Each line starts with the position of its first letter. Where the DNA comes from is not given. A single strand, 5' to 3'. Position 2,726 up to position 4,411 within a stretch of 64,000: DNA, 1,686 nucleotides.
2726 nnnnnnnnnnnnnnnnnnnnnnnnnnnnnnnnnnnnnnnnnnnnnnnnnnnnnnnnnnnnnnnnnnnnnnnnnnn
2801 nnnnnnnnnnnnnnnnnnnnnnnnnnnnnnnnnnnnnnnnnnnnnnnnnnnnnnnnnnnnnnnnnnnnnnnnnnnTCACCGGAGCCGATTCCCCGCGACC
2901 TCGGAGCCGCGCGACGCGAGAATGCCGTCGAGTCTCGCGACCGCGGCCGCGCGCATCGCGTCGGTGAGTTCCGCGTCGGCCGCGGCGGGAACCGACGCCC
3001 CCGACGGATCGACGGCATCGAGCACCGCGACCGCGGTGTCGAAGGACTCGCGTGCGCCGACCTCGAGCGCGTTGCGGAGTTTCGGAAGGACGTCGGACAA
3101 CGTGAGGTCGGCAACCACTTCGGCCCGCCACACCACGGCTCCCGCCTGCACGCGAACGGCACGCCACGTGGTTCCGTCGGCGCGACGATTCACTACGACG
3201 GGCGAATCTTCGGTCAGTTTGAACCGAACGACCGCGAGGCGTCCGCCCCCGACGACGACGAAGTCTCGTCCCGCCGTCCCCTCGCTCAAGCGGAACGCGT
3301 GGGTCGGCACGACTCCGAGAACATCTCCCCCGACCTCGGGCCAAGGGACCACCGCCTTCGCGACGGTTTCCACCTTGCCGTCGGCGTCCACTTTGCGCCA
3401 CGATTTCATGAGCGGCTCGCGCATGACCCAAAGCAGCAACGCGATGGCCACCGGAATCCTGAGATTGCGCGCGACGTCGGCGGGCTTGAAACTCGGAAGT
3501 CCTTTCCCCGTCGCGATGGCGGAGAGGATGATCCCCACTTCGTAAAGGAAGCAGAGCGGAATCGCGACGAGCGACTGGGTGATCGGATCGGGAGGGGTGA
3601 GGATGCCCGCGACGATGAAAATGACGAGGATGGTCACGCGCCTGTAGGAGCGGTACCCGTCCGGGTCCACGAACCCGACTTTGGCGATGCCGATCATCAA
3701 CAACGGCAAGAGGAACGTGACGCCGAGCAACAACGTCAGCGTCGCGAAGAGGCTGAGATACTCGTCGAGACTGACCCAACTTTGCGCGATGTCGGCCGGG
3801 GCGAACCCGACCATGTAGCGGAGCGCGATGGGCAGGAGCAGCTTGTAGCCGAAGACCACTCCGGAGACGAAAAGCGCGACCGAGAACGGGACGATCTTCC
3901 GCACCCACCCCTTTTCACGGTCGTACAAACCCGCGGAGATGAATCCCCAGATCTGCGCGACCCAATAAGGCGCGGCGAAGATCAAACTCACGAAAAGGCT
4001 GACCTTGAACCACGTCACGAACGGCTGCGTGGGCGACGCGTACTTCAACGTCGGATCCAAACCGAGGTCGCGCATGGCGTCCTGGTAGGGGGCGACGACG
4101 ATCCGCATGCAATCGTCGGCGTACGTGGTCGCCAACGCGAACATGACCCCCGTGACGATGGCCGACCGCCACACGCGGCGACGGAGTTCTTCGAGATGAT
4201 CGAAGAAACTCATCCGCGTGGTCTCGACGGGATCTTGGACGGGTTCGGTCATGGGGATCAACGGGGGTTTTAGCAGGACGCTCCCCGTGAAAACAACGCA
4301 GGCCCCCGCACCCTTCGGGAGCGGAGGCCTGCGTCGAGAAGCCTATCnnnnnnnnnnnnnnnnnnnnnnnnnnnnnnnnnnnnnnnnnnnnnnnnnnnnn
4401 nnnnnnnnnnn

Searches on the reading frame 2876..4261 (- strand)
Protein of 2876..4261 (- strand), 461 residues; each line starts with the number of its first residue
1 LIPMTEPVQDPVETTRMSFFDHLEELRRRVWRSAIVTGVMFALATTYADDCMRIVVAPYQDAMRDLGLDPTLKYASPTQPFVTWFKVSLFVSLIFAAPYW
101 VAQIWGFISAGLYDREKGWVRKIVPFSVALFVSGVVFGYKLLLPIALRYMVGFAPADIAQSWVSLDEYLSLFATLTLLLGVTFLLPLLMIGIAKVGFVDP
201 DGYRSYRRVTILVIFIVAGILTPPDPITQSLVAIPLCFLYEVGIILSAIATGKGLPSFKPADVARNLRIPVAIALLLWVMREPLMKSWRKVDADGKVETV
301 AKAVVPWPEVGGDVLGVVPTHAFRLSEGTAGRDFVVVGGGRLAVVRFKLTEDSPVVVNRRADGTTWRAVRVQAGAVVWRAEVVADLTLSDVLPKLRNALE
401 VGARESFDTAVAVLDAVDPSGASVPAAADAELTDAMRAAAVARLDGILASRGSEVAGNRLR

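Call 20: search_protein_families(library=pfam, proteins=[window:2876-4261:-], max_evalue=0.001)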
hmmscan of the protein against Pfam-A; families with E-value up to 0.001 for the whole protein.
window:2876-4261:- (461 aa): 1 family
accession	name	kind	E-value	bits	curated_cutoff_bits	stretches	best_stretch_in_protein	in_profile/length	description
PF00902.23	TatC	-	9.3e-61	205.7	25.1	1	21-235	1-208/208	Sec-independent protein translocase protein (TatC)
